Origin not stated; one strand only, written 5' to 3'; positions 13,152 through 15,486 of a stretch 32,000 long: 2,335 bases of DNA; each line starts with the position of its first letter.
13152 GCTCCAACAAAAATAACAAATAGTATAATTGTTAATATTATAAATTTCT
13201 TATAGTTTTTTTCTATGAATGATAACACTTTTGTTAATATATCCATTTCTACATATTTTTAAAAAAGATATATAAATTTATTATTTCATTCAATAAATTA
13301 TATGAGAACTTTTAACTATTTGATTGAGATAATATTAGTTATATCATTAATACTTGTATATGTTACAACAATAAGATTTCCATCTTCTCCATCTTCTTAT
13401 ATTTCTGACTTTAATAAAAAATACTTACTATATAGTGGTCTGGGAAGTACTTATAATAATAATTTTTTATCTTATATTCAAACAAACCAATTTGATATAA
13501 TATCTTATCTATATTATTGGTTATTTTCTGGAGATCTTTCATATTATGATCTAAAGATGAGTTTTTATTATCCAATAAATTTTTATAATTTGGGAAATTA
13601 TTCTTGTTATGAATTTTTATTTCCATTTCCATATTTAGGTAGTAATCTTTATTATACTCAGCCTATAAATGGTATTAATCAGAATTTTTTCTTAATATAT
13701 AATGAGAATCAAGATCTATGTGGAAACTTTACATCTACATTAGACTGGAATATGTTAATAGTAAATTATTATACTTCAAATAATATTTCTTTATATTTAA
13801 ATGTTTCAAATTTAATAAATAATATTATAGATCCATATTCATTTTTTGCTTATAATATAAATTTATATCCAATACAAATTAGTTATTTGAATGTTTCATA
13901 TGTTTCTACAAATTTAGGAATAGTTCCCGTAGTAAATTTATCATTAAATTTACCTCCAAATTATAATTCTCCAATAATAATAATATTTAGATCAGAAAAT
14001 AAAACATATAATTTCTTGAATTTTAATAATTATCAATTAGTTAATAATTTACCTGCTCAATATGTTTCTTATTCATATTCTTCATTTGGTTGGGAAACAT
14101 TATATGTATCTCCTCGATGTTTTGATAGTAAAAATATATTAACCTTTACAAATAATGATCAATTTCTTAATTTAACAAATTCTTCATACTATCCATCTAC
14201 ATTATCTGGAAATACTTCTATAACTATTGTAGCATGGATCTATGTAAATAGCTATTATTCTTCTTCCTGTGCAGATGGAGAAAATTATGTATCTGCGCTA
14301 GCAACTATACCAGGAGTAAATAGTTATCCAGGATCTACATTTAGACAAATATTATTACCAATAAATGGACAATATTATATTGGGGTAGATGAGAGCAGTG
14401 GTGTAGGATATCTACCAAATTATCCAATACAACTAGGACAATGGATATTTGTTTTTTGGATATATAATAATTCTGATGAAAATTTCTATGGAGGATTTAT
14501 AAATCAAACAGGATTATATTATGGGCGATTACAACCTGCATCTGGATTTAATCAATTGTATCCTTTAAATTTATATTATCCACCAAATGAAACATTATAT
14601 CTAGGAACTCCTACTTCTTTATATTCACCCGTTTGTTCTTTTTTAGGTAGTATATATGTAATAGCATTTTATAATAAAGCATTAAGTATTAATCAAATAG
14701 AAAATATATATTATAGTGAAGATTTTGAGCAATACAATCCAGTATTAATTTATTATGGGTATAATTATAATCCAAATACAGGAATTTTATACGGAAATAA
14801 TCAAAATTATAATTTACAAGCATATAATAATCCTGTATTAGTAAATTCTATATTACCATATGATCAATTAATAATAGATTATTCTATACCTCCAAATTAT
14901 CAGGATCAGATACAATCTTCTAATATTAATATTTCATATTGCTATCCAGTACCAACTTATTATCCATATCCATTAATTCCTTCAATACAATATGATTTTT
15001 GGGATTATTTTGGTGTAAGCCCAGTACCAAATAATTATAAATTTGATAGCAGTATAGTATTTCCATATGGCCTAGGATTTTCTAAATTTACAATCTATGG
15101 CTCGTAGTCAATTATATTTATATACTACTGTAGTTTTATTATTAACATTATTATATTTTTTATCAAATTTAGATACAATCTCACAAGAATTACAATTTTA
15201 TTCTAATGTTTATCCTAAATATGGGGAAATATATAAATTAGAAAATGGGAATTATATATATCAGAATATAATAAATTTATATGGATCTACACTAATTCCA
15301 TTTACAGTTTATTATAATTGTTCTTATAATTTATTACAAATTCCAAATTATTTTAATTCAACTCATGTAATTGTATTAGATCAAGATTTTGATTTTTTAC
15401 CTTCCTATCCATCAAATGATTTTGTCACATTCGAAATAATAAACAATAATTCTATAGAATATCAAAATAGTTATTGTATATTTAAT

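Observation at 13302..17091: Two-gene operon for giant sequon-dense surface proteins (LamG-like plus DUF2341-like): candidate adhesion or host-contact apparatus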

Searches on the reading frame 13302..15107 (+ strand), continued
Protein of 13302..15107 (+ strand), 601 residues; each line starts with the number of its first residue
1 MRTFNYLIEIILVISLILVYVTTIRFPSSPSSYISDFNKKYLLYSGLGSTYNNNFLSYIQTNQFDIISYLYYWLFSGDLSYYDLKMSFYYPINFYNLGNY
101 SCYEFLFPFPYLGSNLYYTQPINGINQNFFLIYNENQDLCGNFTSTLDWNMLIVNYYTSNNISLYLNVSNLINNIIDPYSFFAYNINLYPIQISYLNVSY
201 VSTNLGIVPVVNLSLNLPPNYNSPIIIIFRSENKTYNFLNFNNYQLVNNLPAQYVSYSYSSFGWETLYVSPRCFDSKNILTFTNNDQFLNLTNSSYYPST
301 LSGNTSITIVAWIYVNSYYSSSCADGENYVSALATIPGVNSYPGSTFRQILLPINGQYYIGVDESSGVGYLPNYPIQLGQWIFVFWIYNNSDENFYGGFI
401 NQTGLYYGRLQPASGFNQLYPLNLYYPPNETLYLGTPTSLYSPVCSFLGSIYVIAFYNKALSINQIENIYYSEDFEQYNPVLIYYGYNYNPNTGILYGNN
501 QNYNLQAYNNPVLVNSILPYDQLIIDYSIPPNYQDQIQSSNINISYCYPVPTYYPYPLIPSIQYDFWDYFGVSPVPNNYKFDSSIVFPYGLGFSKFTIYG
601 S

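Call 59: find_related_loci(query=A4, collection=genome_contigs, flank=6000)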
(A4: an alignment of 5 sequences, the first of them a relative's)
Query A4 (345 aa) in genome_contigs; peptide patterns used: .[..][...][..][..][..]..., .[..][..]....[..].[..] (x = any residue, [..] = any of these).
73 stretches matched a pattern; 14 encode a relative of the query (tblastn E <= 1e-3); 13 distinct loci.
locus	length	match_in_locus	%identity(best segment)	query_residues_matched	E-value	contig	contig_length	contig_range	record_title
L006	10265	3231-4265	100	1-345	0e+0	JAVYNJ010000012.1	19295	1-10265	MAG: Nanopusillaceae archaeon isolate DRC_201705_bins_67 DRC_201705_bins_67_scaffold_12, whole genome shotgun sequence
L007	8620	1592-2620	37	1-345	4e-49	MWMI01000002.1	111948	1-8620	MAG: Candidatus Nanoclepta minutus isolate Ncl-1 contig_2B, whole genome shotgun sequence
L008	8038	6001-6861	30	1-269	1e-20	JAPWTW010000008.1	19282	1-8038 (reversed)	MAG: Candidatus Nanopusillus sp. isolate RSNS12 scaffold_556_c1, whole genome shotgun sequence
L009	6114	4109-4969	30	1-269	1e-20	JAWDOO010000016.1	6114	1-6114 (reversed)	MAG: Candidatus Nanopusillus sp. isolate RHS.bin.5 NODE_601_length_6114_cov_17.1228, whole genome shotgun sequence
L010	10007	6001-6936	30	1-296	2e-20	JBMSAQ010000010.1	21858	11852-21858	MAG: Candidatus Nanopusillus sp. isolate Nanopusillus-CON-C-r01 Nanopusillus-CON-C-r01_k141_490292, whole genome shotgun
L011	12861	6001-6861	31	1-269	2e-20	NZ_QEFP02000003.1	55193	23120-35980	Candidatus Nanobsidianus stetteri isolate SCGC AB-777_F03 Ga0188911_102, whole genome shotgun sequence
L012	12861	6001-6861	30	1-269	3e-17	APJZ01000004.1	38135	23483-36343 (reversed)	Candidatus Nanobsidianus stetteri Nst1_C4, whole genome shotgun sequence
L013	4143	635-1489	28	1-265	3e-15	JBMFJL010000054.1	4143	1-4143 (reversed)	MAG: Nanopusillaceae archaeon isolate KM4331-16 NODE_54_length_4143_cov_3.591736, whole genome shotgun sequence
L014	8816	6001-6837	32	1-265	8e-24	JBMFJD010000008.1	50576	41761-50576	MAG: Nanopusillaceae archaeon isolate KM4331-08 NODE_8_length_50576_cov_33.185984, whole genome shotgun sequence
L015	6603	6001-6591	33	1-182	2e-14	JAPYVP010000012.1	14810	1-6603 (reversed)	MAG: Candidatus Nanopusillus sp. isolate RSNP5 scaffold_643_c1, whole genome shotgun sequence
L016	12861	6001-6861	29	1-269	1e-20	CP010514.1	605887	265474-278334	Candidatus Nanopusillus acidilobi strain 7A, complete genome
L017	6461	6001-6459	35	1-139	1e-11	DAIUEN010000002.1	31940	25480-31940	MAG TPA_asm: Candidatus Nanopusillus sp. isolate CTOTU25739 NODE_62_length_31940_cov_12.275208, whole genome shotgun seq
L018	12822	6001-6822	30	1-258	3e-20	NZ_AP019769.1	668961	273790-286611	Nanobdella aerobiophila strain MJ1 chromosome, complete genome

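Call 61: fold_search(model_id=the predicted structure, library=pdb)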
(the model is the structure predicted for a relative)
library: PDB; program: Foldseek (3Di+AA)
matches with E <= 10: 426; with E <= 0.001: 0
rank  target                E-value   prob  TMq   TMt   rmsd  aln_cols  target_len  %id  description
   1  4lr4_C                3.8e-02  0.11  0.07  0.11  21.1       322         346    8  Crystal structure of a putative secreted protein (EUBREC_3654) from Eubacterium rectale at 2.43 A resolution (released 2013-09-18)
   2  6lve_A                8.1e-02  0.38  0.09  0.08  14.7       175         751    8  Structure of Dimethylformamidase, tetramer, E521A mutant (released 2020-06-03)
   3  4lr4_A                9.6e-02  0.11  0.07  0.11  21.5       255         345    8  Crystal structure of a putative secreted protein (EUBREC_3654) from Eubacterium rectale at 2.43 A resolution (released 2013-09-18)
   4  7l2z_C                1.1e-01  0.06  0.06  0.05  17.9       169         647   12  Bacterial cellulose synthase BcsB hexamer (released 2021-03-24)
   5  2w1n                  1.5e-01  0.02  0.05  0.10  18.9       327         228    9  cohesin and fibronectin type-III double module construct from the Clostridium perfringens glycoside hydrolase GH84C (released 2009-02-03)
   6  4k15_A                2.3e-01  0.15  0.07  0.22  15.2       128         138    9  2.75 Angstrom Crystal Structure of Hypothetical Protein lmo2686 from Listeria monocytogenes EGD-e (released 2013-04-17)
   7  6lvb_A                3.2e-01  0.16  0.09  0.07  15.2       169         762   11  Structure of Dimethylformamidase, tetramer (released 2020-06-03)
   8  8cr5_A                3.4e-01  0.04  0.08  0.15  23.2       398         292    8  Murine Interleukin-12 receptor beta 1 domain 1 in complex with murine Interleukin-12 beta. (released 2024-02-07)
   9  2kd2_MODEL_1_A        3.6e-01  0.16  0.07  0.26   9.6        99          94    9  NMR Structure of FAIM-CTD (released 2009-02-10)
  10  6lvd_A                4.4e-01  0.15  0.09  0.07  15.2       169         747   11  Structure of Dimethylformamidase, tetramer, Y440A mutant (released 2020-06-03)
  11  9fmt_F                5.0e-01  0.02  0.06  0.05  19.4       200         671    8  Cryo-EM structure of the BcsB hexameric crown from the E. coli cellulose secretion macrocomplex (released 2024-10-16)
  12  6yg8_E                5.2e-01  0.01  0.05  0.05  18.2       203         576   13  Cryo-EM structure of a BcsB pentamer in the context of an assembled Bcs macrocomplex (released 2021-02-24)
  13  7fdp_B                5.8e-01  0.08  0.05  0.07  13.9        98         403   14  Crystal structure of PirB insecticidal protein from Photorhabdus akhurstii (released 2022-07-20)
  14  6two                  5.8e-01  0.01  0.07  0.08  19.3       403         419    9  Binding domain of BoNT/A6 (released 2020-07-22)
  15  8hre                  5.8e-01  0.01  0.05  0.05  61.2       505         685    8  Straight fiber of DT57C bacteriophage in the full state (released 2023-12-13)
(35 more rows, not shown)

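Call 65: find_encoding_contigs(protein=P0147, flank=6000, max_places=3)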
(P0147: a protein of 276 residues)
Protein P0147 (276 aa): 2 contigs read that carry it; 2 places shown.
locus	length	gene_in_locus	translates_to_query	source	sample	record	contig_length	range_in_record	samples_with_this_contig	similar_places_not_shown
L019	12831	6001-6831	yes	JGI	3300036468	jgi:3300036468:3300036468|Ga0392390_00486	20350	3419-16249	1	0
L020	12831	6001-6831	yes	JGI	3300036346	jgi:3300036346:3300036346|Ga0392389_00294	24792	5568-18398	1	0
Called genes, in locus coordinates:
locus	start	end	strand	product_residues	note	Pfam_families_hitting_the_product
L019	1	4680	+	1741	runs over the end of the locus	-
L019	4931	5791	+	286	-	-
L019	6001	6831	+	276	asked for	-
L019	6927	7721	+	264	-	-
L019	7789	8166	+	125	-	-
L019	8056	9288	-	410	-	PF08271:Zn_Ribbon_TF (weak)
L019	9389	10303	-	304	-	-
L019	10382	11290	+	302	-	-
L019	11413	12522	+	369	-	PF13692:Glyco_trans_1_4 (weak), PF00534:Glycos_transf_1 (weak)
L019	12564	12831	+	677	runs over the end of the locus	-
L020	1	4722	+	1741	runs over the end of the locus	-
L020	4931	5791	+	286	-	-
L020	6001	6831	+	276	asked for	-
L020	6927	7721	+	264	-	-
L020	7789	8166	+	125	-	-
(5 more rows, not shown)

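Call 72: find_homologous_proteins(query=A3, max_evalue=0.01)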
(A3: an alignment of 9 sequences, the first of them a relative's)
Query A3 (9 sequences) (345 aa, profile of the alignment): 9 proteins with E <= 0.01 among 8000 candidates.
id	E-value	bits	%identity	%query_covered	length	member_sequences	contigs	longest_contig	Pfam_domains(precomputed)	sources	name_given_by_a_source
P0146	1.0e-109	385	100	100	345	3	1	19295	-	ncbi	ncbi:MAG: hypothetical protein QXG71_02125 [Nanopusillaceae archaeon]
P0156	2.2e-92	328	23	80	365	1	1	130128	-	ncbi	-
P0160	5.4e-91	324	100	86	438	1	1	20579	-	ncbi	ncbi:MAG: hypothetical protein QW038_01290 [Nanopusillaceae archaeon]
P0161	2.9e-89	318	61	100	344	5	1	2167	-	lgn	-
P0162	4.3e-89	317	39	100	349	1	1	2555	-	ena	-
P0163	3.0e-83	298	53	100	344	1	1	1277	-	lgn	-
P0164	4.4e-80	288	53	100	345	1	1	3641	-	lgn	-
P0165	1.7e-78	283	36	99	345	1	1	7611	-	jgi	-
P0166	1.5e-75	273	36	99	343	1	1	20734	-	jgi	-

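Call 76: search_protein_families(library=pfam, proteins=[L007:2613-3479:+, L004:4258-5448:+], max_evalue=1)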
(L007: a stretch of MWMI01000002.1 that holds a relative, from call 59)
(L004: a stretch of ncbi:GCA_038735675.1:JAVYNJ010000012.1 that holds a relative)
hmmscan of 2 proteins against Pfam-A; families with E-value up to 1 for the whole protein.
L007:2613-3479:+ (288 aa): 0 families

L004:4258-5448:+ (396 aa): 0 families

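Call 100: search_protein_families(library=phrogs, proteins=[window:13302-15107:+, P0147], max_evalue=0.01)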
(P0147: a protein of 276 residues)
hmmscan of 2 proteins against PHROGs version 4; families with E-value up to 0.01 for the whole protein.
window:13302-15107:+ (601 aa): 0 families

P0147 (276 aa): 1 family
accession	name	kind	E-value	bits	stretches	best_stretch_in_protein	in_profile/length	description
phrog_22373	-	unknown function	6.5e-07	29.1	1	191-246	172-229/688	-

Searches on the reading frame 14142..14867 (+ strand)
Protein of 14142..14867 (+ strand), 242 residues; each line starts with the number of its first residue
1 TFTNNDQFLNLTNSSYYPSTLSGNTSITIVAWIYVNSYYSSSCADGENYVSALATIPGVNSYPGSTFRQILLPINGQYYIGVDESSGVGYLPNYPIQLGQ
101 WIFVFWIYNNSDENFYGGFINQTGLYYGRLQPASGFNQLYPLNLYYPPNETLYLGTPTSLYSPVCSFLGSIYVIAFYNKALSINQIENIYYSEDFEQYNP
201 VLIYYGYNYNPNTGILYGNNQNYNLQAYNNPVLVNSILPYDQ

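Call 101: search_dna_similar(query=window:14142-14867:+, collection=phages, mode=protein, max_evalue=0.01, max_rows=20)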
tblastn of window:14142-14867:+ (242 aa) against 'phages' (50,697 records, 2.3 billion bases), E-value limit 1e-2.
No match.

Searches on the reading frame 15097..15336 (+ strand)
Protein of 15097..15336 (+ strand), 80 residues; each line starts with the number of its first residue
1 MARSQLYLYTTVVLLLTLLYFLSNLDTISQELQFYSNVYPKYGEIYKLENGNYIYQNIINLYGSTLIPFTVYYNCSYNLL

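Call 85: search_solved_structures(query=window:15097-15336:+, max_evalue=10, show_alignments=3)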
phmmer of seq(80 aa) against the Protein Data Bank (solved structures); distinct sequences matched with E-value up to 10: 3.
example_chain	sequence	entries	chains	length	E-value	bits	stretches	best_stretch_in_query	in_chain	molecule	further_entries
6ec6_A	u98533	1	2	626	0.59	13.9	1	23-62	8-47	Beta-glucuronidase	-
6nod_A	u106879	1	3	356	1.2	13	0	34-65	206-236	PUF (Pumilio/FBF) domain-containing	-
7cgg_A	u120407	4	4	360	1.3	12.9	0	34-65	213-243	PUM-HD domain-containing protein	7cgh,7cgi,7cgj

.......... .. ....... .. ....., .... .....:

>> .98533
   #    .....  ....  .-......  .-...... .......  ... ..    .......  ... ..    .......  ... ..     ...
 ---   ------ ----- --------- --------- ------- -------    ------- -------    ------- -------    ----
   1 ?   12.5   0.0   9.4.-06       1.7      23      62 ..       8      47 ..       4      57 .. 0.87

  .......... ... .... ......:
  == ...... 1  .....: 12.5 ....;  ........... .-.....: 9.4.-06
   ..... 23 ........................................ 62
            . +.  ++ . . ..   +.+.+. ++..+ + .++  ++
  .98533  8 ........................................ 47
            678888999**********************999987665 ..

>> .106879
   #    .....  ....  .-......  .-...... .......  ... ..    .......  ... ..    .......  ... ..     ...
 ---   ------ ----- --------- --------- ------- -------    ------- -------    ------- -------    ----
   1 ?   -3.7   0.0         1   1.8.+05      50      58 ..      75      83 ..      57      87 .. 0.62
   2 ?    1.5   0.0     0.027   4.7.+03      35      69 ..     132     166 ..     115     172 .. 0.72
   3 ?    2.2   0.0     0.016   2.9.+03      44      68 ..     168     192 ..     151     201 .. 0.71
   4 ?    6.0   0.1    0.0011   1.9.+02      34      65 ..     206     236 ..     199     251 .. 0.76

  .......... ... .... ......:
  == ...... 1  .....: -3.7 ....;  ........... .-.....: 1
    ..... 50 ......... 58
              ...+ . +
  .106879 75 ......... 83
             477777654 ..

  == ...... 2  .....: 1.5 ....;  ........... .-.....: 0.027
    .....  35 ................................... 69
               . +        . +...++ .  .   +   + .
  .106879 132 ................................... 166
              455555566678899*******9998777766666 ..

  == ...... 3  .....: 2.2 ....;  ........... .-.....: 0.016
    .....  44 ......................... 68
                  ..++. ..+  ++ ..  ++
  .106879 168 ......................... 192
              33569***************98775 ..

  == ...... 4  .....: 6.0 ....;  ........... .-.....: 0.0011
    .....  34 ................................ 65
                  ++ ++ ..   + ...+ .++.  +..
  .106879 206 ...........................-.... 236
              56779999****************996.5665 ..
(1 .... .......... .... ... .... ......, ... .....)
